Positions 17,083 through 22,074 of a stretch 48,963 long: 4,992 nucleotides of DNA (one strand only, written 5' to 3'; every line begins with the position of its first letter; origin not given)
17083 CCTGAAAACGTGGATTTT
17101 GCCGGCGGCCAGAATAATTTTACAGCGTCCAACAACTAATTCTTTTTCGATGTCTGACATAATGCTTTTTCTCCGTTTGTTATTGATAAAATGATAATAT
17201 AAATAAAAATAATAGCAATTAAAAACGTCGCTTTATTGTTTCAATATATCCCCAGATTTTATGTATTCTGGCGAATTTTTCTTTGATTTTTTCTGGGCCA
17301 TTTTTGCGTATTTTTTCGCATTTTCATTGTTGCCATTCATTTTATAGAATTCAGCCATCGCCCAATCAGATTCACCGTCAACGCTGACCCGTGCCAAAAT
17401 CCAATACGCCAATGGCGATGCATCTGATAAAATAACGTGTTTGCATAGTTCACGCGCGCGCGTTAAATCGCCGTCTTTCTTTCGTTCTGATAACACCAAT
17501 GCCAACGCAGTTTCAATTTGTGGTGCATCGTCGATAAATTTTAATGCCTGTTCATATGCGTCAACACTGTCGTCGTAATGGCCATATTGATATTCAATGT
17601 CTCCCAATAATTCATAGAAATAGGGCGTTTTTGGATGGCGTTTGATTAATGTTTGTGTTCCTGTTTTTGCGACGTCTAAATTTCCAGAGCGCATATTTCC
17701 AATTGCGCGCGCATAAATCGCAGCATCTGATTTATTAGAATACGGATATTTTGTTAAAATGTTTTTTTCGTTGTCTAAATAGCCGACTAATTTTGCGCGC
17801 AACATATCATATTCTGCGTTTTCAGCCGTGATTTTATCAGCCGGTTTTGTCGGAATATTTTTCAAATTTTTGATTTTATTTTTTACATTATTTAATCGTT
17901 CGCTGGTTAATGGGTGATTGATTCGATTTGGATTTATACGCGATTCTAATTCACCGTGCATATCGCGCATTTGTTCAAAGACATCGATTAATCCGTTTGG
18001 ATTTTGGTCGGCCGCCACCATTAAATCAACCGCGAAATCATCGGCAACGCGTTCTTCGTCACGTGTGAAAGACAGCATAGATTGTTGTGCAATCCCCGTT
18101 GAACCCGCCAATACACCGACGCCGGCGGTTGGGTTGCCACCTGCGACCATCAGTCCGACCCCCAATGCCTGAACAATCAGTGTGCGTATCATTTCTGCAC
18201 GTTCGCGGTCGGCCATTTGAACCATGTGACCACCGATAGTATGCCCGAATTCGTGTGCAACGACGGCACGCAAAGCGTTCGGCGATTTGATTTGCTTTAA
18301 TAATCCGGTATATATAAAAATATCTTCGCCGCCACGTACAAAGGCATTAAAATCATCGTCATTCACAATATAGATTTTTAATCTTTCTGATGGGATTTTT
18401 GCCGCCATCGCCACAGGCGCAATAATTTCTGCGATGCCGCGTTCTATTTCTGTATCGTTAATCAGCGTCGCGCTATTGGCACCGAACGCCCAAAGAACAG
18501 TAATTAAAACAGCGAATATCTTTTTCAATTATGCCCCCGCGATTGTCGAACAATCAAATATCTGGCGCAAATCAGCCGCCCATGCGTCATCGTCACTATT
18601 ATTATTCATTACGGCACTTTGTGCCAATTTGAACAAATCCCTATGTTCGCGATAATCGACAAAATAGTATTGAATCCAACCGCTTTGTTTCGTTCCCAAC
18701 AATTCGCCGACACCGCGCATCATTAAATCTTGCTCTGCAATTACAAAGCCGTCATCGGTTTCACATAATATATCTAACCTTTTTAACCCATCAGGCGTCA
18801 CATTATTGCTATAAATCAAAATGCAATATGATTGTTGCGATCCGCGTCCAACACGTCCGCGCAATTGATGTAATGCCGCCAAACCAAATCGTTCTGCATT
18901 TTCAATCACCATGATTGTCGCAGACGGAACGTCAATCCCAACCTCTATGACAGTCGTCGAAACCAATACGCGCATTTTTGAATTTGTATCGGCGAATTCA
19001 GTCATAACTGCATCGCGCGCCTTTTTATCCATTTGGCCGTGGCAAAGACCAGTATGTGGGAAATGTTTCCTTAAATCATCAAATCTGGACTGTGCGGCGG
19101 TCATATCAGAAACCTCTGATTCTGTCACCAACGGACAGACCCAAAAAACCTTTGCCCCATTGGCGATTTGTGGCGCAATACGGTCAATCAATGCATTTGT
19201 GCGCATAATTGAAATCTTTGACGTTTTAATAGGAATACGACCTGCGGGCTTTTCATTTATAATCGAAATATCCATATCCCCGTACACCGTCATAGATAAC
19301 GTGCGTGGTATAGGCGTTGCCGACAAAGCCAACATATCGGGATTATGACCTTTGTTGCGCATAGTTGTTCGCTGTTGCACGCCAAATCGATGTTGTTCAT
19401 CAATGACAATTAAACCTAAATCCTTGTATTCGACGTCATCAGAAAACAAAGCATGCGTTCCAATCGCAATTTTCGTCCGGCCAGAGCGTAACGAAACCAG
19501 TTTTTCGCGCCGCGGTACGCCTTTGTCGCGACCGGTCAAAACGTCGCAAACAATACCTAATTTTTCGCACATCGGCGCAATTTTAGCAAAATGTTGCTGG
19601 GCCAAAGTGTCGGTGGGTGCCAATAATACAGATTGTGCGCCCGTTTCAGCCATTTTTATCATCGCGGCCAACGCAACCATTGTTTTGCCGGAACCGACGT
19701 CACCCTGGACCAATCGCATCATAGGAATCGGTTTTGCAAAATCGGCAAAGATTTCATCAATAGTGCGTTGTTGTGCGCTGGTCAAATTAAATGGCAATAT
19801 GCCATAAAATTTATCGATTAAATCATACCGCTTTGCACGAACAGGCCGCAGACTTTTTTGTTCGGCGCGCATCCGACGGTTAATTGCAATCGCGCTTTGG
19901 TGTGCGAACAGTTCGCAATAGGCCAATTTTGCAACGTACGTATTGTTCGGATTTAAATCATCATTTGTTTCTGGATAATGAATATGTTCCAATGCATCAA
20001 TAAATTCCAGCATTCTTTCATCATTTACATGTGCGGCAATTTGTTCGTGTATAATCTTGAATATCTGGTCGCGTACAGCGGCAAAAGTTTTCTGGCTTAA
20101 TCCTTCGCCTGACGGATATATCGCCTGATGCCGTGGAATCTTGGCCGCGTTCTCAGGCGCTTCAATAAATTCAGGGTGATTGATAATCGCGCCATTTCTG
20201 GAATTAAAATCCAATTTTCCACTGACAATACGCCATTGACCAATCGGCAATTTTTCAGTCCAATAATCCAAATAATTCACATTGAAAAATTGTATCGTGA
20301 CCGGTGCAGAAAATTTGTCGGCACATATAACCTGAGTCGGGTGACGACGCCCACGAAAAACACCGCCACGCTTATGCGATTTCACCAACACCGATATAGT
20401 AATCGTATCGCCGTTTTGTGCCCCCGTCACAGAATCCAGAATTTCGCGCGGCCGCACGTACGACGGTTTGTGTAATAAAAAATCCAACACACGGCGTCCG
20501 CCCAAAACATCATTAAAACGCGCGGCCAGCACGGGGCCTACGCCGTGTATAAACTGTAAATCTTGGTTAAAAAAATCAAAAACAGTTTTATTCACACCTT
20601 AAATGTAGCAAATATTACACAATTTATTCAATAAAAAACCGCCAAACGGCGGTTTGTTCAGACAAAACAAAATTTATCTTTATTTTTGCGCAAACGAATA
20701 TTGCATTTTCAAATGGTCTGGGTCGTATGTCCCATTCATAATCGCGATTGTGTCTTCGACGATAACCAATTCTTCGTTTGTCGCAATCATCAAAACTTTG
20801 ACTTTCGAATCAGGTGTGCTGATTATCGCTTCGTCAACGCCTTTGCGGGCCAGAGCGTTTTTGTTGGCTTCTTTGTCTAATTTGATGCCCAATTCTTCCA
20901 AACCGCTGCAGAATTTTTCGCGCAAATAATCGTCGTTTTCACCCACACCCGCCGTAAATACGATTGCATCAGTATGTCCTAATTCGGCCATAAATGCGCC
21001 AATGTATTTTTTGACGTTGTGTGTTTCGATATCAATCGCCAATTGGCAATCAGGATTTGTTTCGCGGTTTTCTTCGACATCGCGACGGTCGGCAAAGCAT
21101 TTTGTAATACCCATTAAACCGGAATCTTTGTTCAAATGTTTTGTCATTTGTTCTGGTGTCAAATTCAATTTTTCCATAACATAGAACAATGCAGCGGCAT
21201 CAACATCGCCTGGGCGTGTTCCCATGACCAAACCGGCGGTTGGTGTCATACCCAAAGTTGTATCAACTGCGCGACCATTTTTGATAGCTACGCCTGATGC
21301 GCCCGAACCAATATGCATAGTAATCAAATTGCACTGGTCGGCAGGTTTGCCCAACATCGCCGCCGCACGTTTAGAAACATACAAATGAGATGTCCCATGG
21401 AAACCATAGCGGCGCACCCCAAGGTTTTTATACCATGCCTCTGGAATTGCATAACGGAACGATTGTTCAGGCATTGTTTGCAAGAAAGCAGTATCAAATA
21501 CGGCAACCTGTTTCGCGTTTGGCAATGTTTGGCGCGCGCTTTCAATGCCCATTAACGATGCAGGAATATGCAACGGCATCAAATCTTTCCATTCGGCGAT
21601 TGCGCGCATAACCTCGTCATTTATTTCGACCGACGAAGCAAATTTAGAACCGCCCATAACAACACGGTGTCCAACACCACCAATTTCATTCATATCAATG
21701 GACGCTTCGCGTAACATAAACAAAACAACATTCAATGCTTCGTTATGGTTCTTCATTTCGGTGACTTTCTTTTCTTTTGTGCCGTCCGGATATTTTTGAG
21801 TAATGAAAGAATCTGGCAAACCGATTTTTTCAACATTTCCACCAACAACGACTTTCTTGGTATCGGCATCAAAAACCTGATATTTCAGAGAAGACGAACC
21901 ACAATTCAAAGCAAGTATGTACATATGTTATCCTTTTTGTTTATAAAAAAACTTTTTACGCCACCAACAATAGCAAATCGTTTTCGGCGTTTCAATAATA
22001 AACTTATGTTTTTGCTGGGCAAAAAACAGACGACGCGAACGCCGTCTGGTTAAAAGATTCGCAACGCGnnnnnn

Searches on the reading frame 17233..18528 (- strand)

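Call 65: search_protein_families(library=pfam, max_evalue=0.001, proteins=[window:17233-18528:-])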
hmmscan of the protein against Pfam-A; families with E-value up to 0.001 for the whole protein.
window:17233-18528:- (431 aa): 6 families
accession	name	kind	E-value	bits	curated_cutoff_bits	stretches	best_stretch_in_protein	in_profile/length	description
PF01435.24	Peptidase_M48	-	1.4e-26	93.9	20.3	1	31-217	6-184/186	Peptidase family M48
PF07719.23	TPR_2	-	2.9e-06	27.4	27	0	303-330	2-29/34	Tetratricopeptide repeat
PF23914.1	TPR_CcmH_CycH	-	5.5e-06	26.7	42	1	293-392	41-140/158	Cytochrome c-type biogenesis protein H TPR domain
PF13428.12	TPR_14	-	1.2e-05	26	23.5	0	306-343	5-42/44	Tetratricopeptide repeat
PF13432.12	TPR_16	-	3.6e-05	24.5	32.7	1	272-334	1-63/65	Tetratricopeptide repeat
PF13414.12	TPR_11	-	0.00091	19.3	26.8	0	309-346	1-38/42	TPR repeat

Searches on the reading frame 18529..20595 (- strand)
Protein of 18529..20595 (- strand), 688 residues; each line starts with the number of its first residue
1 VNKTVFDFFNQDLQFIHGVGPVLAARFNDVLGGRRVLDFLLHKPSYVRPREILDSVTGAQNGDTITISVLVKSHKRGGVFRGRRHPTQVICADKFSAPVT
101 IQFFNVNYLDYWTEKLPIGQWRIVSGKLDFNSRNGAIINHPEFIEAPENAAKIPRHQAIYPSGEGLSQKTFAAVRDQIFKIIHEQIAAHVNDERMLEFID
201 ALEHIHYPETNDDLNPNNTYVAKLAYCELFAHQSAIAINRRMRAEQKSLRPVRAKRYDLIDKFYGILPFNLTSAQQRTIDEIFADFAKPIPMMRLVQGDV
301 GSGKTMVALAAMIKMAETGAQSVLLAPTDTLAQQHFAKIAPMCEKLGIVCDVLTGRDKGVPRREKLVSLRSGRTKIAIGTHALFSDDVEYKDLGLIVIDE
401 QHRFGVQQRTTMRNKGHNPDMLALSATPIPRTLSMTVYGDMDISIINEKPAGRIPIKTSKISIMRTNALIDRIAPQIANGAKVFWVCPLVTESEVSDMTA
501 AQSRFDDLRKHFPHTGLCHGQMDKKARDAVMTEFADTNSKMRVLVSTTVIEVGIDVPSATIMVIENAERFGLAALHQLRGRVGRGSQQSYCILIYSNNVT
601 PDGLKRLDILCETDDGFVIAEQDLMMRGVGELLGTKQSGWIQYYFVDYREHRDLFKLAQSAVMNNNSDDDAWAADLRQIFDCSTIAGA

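Call 65: search_protein_families(library=pfam, max_evalue=0.001, proteins=[window:18529-20595:-])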
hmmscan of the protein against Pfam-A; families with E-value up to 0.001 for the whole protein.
window:18529-20595:- (688 aa): 6 families
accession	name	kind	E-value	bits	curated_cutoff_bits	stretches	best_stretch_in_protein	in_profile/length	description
PF00270.35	DEAD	-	7.7e-24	84.7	26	1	272-433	1-164/167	DEAD/DEAH box helicase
PF00271.37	Helicase_C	-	9.6e-18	64.9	23.5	1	471-584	8-108/110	Helicase conserved C-terminal domain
PF04851.21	ResIII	-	1.3e-10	41.9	22.5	1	270-428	3-162/164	Type III restriction enzyme, res subunit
PF22590.2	Cas3-like_C_2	-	6.3e-06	26.9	27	1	499-585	13-104/106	CRISPR-associated nuclease/helicase Cas3, C-terminal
PF19833.4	RecG_dom3_C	-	1.3e-05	25.6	26.8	1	613-640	1-28/87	ATP-dependent DNA helicase RecG, domain 3, C-terminal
PF07517.20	SecA_DEAD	-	0.00074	19.3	24.6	0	299-359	98-158/290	SecA DEAD-like domain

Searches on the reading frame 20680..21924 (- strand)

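Call 65: search_protein_families(library=pfam, max_evalue=0.001, proteins=[window:20680-21924:-])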
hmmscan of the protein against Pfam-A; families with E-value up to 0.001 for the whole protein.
window:20680-21924:- (414 aa): 1 family
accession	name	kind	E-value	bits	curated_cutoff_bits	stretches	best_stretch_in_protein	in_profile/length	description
PF00871.23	Acetate_kinase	-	7e-143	476.4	22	1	3-389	2-391/392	Acetokinase family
